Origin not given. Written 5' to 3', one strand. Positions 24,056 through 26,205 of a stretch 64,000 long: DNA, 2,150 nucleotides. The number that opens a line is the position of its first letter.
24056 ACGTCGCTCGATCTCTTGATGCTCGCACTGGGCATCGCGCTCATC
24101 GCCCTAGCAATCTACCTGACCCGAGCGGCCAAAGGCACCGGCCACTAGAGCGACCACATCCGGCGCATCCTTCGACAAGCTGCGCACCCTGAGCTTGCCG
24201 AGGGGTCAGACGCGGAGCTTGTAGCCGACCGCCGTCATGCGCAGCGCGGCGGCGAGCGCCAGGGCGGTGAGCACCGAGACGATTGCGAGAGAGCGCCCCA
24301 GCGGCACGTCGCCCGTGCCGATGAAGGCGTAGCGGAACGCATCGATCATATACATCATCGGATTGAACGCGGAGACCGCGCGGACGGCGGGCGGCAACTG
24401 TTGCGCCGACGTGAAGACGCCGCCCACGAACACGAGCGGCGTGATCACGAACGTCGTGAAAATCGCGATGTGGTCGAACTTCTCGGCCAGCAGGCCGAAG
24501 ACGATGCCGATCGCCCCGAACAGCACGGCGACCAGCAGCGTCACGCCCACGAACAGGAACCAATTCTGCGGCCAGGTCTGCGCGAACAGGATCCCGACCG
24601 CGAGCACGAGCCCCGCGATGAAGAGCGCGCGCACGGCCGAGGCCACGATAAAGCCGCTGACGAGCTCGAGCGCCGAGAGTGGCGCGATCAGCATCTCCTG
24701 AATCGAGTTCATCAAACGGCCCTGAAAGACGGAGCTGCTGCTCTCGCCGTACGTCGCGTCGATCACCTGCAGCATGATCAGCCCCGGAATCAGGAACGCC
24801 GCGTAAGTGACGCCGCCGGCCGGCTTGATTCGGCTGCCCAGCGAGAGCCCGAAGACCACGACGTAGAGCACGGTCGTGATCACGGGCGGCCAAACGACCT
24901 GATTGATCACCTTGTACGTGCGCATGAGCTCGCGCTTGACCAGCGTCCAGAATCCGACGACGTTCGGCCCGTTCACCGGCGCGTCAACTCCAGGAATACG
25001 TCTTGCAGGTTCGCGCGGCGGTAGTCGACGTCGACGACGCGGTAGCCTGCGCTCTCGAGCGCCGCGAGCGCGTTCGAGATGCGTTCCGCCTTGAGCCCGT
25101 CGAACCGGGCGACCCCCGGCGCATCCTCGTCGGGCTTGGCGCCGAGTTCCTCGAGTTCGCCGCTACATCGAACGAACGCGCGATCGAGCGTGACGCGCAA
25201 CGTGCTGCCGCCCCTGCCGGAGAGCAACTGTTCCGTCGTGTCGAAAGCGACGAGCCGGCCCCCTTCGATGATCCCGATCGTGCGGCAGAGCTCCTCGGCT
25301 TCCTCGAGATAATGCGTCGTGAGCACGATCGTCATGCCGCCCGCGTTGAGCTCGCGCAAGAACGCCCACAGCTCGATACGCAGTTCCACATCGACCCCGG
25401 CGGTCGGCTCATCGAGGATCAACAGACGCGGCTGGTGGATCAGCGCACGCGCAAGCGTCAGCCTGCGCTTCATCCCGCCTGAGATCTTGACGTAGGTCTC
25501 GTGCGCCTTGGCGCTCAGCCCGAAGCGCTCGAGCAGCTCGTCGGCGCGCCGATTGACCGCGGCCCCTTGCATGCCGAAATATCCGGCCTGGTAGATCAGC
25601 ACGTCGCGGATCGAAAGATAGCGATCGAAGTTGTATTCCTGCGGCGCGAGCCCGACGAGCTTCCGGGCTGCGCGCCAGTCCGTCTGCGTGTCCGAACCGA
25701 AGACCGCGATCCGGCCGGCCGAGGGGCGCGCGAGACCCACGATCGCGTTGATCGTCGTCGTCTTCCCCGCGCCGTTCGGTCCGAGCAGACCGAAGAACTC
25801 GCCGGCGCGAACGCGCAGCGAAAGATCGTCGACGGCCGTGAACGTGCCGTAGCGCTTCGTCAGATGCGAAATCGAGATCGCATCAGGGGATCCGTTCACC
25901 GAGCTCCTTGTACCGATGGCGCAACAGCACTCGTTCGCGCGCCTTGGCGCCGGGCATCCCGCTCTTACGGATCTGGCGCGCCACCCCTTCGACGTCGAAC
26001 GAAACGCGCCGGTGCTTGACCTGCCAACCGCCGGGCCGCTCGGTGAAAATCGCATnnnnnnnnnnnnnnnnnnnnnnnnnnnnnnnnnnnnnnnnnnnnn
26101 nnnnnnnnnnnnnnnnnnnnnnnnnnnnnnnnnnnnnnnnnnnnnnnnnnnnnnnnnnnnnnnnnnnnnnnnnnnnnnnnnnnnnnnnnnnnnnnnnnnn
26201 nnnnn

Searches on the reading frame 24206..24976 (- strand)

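Call 11: search_protein_families(library=pfam, proteins=[window:24206-24976:-], max_evalue=0.01)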
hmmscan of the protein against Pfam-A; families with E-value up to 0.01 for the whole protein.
window:24206-24976:- (256 aa): 2 families
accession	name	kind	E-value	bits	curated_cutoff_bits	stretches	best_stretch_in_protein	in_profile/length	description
PF01061.29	ABC2_membrane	-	5.7e-26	91.8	26.9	1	9-218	3-210/211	ABC-2 type transporter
PF12698.13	ABC2_membrane_3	-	2.2e-07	30.7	31.6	1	58-245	160-346/347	ABC-2 family transporter protein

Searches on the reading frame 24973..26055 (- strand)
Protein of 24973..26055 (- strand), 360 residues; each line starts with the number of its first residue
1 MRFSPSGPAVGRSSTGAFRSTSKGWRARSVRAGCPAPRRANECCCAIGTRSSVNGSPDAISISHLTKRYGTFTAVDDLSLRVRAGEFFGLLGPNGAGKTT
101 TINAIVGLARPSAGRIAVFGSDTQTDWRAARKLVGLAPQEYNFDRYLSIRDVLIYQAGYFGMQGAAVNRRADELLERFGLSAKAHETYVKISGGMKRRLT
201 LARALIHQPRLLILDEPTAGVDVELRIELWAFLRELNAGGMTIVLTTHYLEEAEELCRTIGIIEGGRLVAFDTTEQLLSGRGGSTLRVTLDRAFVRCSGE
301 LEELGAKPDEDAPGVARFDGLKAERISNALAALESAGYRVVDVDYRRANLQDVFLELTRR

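Call 11: search_protein_families(library=pfam, proteins=[window:24973-26055:-], max_evalue=0.01)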
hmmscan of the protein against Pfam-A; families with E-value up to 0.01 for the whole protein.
window:24973-26055:- (360 aa): 8 families
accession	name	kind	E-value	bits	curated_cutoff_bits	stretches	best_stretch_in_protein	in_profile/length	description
PF00005.33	ABC_tran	-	7.8e-33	114.4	25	1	76-219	2-137/137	ABC transporter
PF13304.12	AAA_21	-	4.2e-11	43.9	27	2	186-248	233-298/304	AAA domain, putative AbiEii toxin, Type IV TA system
PF13604.12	AAA_30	-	0.00038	20.7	27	0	88-216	21-96/191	AAA domain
PF13514.12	AAA_27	-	0.00084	19.4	22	1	67-108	9-49/206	AAA domain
PF13245.12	AAA_19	-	0.0041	17.7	25.1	0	87-113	13-39/134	AAA domain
PF13476.12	AAA_23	-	0.0057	17.8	27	1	87-105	21-39/201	AAA domain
PF13555.12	AAA_29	-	0.0076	16.4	27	0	74-111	14-48/61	P-loop containing region of AAA domain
PF02463.25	SMC_N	-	0.0082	16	40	0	86-105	25-44/220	RecF/RecN/SMC N terminal domain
